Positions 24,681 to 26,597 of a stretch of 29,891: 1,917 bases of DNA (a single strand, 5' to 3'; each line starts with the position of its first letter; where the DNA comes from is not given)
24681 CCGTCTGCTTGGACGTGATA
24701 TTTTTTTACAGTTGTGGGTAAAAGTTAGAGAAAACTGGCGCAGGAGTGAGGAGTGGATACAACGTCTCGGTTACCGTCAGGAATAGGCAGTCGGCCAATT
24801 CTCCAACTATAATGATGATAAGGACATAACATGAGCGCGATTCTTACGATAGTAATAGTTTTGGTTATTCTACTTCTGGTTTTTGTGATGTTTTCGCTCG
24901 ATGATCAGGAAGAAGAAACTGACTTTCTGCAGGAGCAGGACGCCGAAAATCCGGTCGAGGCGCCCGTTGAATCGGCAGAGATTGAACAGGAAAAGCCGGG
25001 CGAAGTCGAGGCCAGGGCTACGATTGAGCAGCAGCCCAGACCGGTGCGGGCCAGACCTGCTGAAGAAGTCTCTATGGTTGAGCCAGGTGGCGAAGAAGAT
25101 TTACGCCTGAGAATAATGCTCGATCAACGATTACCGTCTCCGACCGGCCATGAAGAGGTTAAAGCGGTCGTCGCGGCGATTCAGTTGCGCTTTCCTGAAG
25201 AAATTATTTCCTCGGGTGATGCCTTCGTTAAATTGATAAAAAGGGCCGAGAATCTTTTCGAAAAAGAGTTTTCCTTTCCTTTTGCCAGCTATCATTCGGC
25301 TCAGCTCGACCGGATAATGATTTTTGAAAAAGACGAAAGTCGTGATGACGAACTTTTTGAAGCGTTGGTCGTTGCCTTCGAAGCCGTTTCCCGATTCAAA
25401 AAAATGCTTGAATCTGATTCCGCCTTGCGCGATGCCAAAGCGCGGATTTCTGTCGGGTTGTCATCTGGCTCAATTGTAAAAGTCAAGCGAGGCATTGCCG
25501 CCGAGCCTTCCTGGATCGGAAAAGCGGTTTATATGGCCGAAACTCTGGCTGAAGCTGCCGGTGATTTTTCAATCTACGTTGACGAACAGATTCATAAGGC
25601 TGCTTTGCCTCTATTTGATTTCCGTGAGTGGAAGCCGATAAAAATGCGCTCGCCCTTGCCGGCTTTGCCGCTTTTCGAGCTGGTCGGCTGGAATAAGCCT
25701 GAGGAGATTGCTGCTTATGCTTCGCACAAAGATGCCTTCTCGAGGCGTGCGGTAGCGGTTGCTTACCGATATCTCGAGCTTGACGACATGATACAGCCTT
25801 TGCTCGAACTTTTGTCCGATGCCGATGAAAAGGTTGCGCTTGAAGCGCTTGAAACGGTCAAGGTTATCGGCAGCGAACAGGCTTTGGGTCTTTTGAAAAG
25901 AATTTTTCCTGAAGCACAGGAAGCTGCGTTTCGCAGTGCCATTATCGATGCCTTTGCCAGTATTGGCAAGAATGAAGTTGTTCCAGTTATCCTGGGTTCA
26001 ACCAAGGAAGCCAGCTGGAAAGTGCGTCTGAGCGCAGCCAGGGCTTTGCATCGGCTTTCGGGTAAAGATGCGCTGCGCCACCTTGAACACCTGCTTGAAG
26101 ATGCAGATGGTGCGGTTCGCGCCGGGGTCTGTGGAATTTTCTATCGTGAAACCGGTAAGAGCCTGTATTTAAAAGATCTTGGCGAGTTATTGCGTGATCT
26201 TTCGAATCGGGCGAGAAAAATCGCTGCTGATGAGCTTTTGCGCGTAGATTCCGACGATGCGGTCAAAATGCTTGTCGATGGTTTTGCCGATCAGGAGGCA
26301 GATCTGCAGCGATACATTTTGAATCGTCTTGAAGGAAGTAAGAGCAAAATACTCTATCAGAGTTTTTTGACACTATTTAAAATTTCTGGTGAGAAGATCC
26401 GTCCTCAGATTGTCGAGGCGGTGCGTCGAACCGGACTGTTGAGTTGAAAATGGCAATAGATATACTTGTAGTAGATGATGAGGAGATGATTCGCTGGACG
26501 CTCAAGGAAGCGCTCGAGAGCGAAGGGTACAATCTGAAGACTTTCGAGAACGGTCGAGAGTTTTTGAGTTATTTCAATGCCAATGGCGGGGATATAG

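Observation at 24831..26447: Membrane protein fusing a degenerate nucleotidyl-cyclase-like domain to HEAT repeats, translationally coupled to a sigma-54 activator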

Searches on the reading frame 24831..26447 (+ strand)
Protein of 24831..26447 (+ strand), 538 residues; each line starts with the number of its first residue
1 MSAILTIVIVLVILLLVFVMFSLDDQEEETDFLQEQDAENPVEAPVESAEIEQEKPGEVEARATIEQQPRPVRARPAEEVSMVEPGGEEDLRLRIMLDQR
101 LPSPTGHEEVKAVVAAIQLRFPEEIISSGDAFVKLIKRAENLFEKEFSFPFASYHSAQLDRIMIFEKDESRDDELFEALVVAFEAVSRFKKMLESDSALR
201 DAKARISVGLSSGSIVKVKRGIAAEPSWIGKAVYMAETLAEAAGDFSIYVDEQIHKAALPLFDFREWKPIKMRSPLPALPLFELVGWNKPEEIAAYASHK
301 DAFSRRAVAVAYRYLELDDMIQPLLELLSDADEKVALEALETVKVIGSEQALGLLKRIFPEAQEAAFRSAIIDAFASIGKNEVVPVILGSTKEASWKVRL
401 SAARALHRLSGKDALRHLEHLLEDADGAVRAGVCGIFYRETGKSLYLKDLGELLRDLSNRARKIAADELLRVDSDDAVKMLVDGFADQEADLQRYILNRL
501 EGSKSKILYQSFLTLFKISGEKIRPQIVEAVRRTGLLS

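Call 5: search_protein_families(library=pfam, proteins=[window:24831-26447:+], max_evalue=1)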
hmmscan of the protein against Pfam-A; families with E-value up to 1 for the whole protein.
window:24831-26447:+ (538 aa): 8 families
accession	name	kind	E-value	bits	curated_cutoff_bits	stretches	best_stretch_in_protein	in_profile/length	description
PF13646.12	HEAT_2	-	3e-15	56.7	27.7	3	362-431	11-81/88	HEAT repeats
PF02985.28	HEAT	-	4.2e-07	30.1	23.5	1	383-410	1-28/31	HEAT repeat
PF12755.13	Vac14_Fab1_bd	-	0.007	17.4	22.1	0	317-360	25-71/97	Vacuolar 14 Fab1-binding region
PF03130.22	HEAT_PBS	-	0.02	15.9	20.9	1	398-424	1-27/27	PBS lyase HEAT-like repeat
PF13513.12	HEAT_EZ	-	0.046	14.7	27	0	396-438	1-53/55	HEAT-like repeat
PF25151.1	TPR_Trm732_C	-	0.046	14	27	1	379-422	94-138/159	Trm732, C-terminal TPR repeats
PF21581.3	SCD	-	0.084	13.6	27.5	0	444-483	29-68/75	Stromalin conservative domain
PF00514.29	Arm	-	0.22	12.1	20.6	0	321-342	14-35/41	Armadillo/beta-catenin-like repeat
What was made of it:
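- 25719..26444 (+): HEAT_2 / PBS-type HEAT-repeat solenoid (residues 297-538). Pfam HEAT_2 3e-15 (call 5).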

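Call 7: find_homologous_proteins(query=window:24831-26444:+)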
Query window:24831-26444:+ (538 aa): 106 proteins with E <= 0.001 among 8000 candidates.
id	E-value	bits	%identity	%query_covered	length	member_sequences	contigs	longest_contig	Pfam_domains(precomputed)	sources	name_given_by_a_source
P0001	0.0e+0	1143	100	100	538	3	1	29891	PF02985.29,PF13646.13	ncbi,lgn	-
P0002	0.0e+0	1023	90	96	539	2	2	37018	PF02985.29,PF13646.13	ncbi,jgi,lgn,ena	-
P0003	1.9e-256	870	76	100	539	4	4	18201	PF02985.29,PF13646.13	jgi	jgi:hypothetical protein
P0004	5.2e-251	852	74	100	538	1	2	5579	PF02985.29,PF13646.13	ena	-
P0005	2.7e-241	820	71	96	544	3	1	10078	PF02985.29,PF13646.13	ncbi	-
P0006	5.7e-240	815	71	100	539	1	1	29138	PF02985.29,PF13646.13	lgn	-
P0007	2.7e-235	800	69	100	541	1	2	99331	PF02985.29,PF13646.13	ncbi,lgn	ncbi:MAG: hypothetical protein Kow0029_21020 [Candidatus Rifleibacteriota bacterium]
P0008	3.3e-233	793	69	100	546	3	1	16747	PF02985.29,PF13646.13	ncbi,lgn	ncbi:MAG: HEAT repeat domain-containing protein [Candidatus Rifleibacteriota bacterium]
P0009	1.5e-230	784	68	96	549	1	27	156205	PF02985.29,PF13646.13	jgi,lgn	jgi:HEAT repeat protein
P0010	1.4e-229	781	69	97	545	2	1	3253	PF02985.29,PF13646.13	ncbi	-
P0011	1.8e-226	771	70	96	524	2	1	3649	PF02985.29,PF13646.13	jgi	jgi:HEAT repeat protein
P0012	3.8e-224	763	66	97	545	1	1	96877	PF02985.29,PF13646.13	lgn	-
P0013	1.1e-222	758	65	97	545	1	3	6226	PF02985.29,PF13646.13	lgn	-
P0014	1.8e-222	758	65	100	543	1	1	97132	PF02985.29,PF13646.13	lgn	-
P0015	9.4e-222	755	66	97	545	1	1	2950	PF13646.13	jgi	-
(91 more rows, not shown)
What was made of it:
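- Checked: About 100 full-length homologues share 38-90% identity (call 7).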

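Call 15: find_related_loci(query=A1, collection=genome_contigs, flank=6000)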
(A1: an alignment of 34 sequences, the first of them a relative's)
Query A1 (538 aa) in genome_contigs; peptide patterns used: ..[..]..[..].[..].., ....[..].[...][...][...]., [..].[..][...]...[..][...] (x = any residue, [..] = any of these).
83 stretches matched a pattern; 46 encode a relative of the query (tblastn E <= 1e-3); 46 distinct loci.
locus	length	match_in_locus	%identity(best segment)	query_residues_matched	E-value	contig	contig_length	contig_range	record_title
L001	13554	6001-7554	90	22-538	0e+0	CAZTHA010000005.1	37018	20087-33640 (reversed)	MAG TPA_asm: uncultured bacterium isolate binchicken_co108_60 genome assembly, contig: NODE_2139_length_37018_cov_5.8207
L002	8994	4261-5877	76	1-538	0e+0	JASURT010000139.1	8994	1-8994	MAG: Candidatus Ozemobacter sp. isolate DJKA78_ANT-KO_bin.22 scaffold_2532, whole genome shotgun sequence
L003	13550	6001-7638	69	1-538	0e+0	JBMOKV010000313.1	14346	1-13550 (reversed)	MAG: Candidatus Rifleibacteriota bacterium isolate Betzabe_MAG007 MAG007_313, whole genome shotgun sequence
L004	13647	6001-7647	66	1-538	0e+0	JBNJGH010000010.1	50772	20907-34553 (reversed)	MAG: Candidatus Rifleibacteriota bacterium isolate Y22_45dBSe2.bin.2 NODE_254_length_50772_cov_11.956782, whole genome s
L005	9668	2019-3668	64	1-538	0e+0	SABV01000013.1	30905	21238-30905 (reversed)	MAG: Erysipelotrichia bacterium isolate INTA.CYC.134 contig-100_1086, whole genome shotgun sequence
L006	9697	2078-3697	62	20-538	0e+0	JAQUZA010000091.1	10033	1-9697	MAG: Candidatus Riflebacteria bacterium isolate STD2_25 NODE_26675_length_10033_cov_3.083384_Sandtown_D2, whole genome s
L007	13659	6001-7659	65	1-538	0e+0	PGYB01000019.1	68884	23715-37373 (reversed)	MAG: Candidatus Riflebacteria bacterium HGW-Riflebacteria-1 bjp_ig2103_scaffold_242, whole genome shotgun sequence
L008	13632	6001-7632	64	2-538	0e+0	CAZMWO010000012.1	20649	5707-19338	MAG TPA_asm: uncultured bacterium isolate SRP192927_co6_749 genome assembly, contig: NODE_5571_length_20649_cov_4.310187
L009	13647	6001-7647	63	1-538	0e+0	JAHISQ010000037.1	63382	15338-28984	MAG: Candidatus Riflebacteria bacterium isolate MM_PC_MetaG.mb.182 MM_PC_MetaG.mb.182_k141_410031, whole genome shotgun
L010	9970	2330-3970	61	20-538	0e+0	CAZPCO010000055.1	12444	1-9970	MAG TPA_asm: uncultured bacterium isolate binchicken_co117_419 genome assembly, contig: NODE_9255_length_12444_cov_4.848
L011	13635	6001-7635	61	20-538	0e+0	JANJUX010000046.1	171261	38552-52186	MAG: Candidatus Riflebacteria bacterium isolate RXS2_metabat.bin.35 RXS2_k141_160851, whole genome shotgun sequence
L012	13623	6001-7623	60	20-538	0e+0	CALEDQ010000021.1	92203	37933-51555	MAG TPA_asm: uncultured bacterium isolate SRR3330203_bin.17_CONCOCT_v1.1_MAG genome assembly, contig: ERZ724088.200, who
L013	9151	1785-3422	61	20-538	0e+0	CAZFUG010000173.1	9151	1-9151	MAG TPA_asm: uncultured bacterium isolate binchicken_co115_14 genome assembly, contig: NODE_11244_length_9151_cov_4.6243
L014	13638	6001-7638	69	1-538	0e+0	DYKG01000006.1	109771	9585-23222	MAG TPA_asm: Candidatus Methylomirabilis sp. isolate SulCav_AS07-7_4_47_145 SulCav_AS07_7_107_length_109771_cov_88_17610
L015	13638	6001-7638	64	1-538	0e+0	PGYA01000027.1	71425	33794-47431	MAG: Candidatus Riflebacteria bacterium HGW-Riflebacteria-2 bjp_ig2102_scaffold_426, whole genome shotgun sequence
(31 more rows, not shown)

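Call 18: predict_structure(alignment_id=A1)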
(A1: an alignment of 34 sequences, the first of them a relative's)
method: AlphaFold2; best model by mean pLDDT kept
length: 538 residues; sequences in the alignment: 34
mean_pLDDT: 81.1   pTM: 0.62
mean pLDDT of the five models: 81.1, 81.0, 80.8, 80.5, 80.3
residues with pLDDT >= 90: 230; 70-90: 213; 50-70: 35; < 50: 60
segments of 3 or more residues with pLDDT < 50: 26-84
pLDDT, mean of each block of 10 residues (from residue 1): 89 91 56 35 33 33 33 35 55 57 82 93 86 89 84 83 82 85 92 91 94 90 76 92 92 87 84 76 86 87 87 76 91 91 88 91 92 93 93 95 95 94 95 95 93 91 93 88 89 88 81 87 79 66
secondary structure, 60 per line:
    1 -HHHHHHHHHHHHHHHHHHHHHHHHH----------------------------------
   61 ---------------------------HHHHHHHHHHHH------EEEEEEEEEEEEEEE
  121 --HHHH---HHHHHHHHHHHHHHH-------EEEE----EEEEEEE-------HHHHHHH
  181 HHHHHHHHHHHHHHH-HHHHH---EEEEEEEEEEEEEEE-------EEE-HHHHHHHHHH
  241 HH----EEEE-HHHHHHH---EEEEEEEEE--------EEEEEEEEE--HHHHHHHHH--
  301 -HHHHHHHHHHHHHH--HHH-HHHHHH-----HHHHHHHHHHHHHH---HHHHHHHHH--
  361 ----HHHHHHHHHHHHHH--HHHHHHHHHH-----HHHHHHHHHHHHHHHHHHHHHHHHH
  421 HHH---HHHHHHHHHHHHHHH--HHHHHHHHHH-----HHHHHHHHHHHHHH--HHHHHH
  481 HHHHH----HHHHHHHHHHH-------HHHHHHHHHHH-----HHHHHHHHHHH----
elements in order: H2-26 H88-99 E106-120 H123-126 H130-144 E152-155 E160-166 H174-195 H197-201 E205-219 E227-229 H231-242 E247-250 H252-258 E262-270 E279-287 H290-298 H302-315 H322-327 H333-346 H350-358 H365-378 H381-390 H396-423 H427-441 H444-453 H459-472 H475-485 H490-500 H508-518 H524-534
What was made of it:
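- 24834..24908 (+): N-terminal hydrophobic helix (residues 2-26), the only membrane-spanning candidate. AF2 helix at residues 2-26 (call 18).
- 24909..25082 (+): Acidic, proline-containing disordered linker (residues 27-84), variable in length and sequence among homologues. pLDDT <50 (call 18).
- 25719..26444 (+): All-helical AF2 model at residues 290-534 with pLDDT about 90 (call 18).
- Checked: The AlphaFold2 (AF2) model has a helix at residues 2-26 and a disordered stretch at 26-84 with pLDDT <50 (call 18).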

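Call 59: search_protein_families(library=ncbifam, proteins=[window:24831-26447:+], max_evalue=0.01)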
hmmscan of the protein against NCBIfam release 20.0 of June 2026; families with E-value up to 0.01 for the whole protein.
window:24831-26447:+ (538 aa): 5 families
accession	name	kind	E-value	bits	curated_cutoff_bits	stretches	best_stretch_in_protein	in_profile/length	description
NF045915.1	PhycobilmeDegNblB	equivalog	9.2e-10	38.4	300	1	342-429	122-208/214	phycobilisome degradation protein NblB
TIGR02270.1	TIGR02270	subfamily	2.6e-05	23.4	206.8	1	297-387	156-245/410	TIGR02270 family protein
NF007244.0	PRK09687.1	equivalog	3.7e-05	23.2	275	0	348-430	89-177/285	putative lyase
NF010374.0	PRK13800.1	equivalog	4.3e-05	21.9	1196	1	329-457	753-883/898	fumarate reductase/succinate dehydrogenase flavoprotein subunit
NF058502.1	phyc_lyase_CpcE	equivalog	0.0034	16.9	330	1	324-414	78-179/260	C-phycocyanin alpha-cysteine-84 phycocyanobilin lyase subunit CpcE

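Call 64: fold_search(model_id=the predicted structure, library=pdb)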
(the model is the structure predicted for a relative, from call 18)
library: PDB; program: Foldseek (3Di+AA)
matches with E <= 10: 1518; with E <= 0.001: 342
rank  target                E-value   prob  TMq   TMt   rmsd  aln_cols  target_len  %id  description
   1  6fht_A                2.7e-07  1.00  0.29  0.22   8.1       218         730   10  Crystal structure of an artificial phytochrome regulated adenylate/guanylate cyclase in its dark adapted Pr form (released 2018-04-18)
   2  3r5g_B                3.1e-07  1.00  0.28  0.69   4.0       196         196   17  Crystal structure of the adenylyl cyclase CyaB from P. aeruginosa (released 2012-01-11)
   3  3r5g_A                3.2e-07  1.00  0.28  0.69   4.0       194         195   15  Crystal structure of the adenylyl cyclase CyaB from P. aeruginosa (released 2012-01-11)
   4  2w01_C                3.9e-07  1.00  0.28  0.67   5.1       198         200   12  Crystal structure of the guanylyl cyclase Cya2 (released 2008-09-30)
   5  4xl5_C                4.0e-07  1.00  0.30  0.57   7.0       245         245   23  X-ray structure of bGFP-A / EGFP complex (released 2015-08-19)
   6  6bzx_A                4.0e-07  1.00  0.30  0.50   7.0       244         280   22  Structure of the artificial complex alpha-Rep/Octarellin V.1 crystallized by counter diffusion in a capillary (released 2019-01-09)
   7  7p0h_A                6.4e-07  1.00  0.29  0.36   6.7       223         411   23  Crystal structure of Helicobacter pylori ComF fused to an artificial alphaREP crystallization helper(named B2) (released 2022-04-06)
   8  5oyh_N                6.7e-07  1.00  0.26  0.72   4.8       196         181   12  crystal structure of the catalytic core of a rhodopsin-guanylyl cyclase with converted specificity in complex with ATP (released 2018-06-06)
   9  5oyh_O                8.0e-07  1.00  0.26  0.71   4.7       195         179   11  crystal structure of the catalytic core of a rhodopsin-guanylyl cyclase with converted specificity in complex with ATP (released 2018-06-06)
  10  4zv6_A                9.6e-07  1.00  0.31  0.51   6.7       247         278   21  Crystal structure of the artificial alpharep-7 octarellinV.1 complex (released 2016-05-25)
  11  2w01_A                1.0e-06  1.00  0.28  0.69   4.3       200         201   12  Crystal structure of the guanylyl cyclase Cya2 (released 2008-09-30)
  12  5oyh_A                1.0e-06  1.00  0.26  0.67   5.0       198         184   12  crystal structure of the catalytic core of a rhodopsin-guanylyl cyclase with converted specificity in complex with ATP (released 2018-06-06)
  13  7q1f_C                1.2e-06  1.00  0.28  0.62   7.7       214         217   24  CPAP:TUBULIN:IE5 ALPHAREP COMPLEX (released 2022-04-20)
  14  1wc1_A                1.2e-06  1.00  0.30  0.76   2.9       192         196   11  Soluble adenylyl cyclase CyaC from S. platensis in complex with Rp- ATPalphaS (released 2004-12-20)
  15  2w01_D                1.2e-06  1.00  0.29  0.73   3.4       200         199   12  Crystal structure of the guanylyl cyclase Cya2 (released 2008-09-30)
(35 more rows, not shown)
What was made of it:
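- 25719..26444 (+): Foldseek hits to alphaRep proteins at 21-24% identity (call 64).
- On HEAT_2 / PBS-type HEAT repeat proteins: Helical solenoid at residues 290-534 (call 18). alphaRep fold hits (call 64).
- Calls 5, 18, 64.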
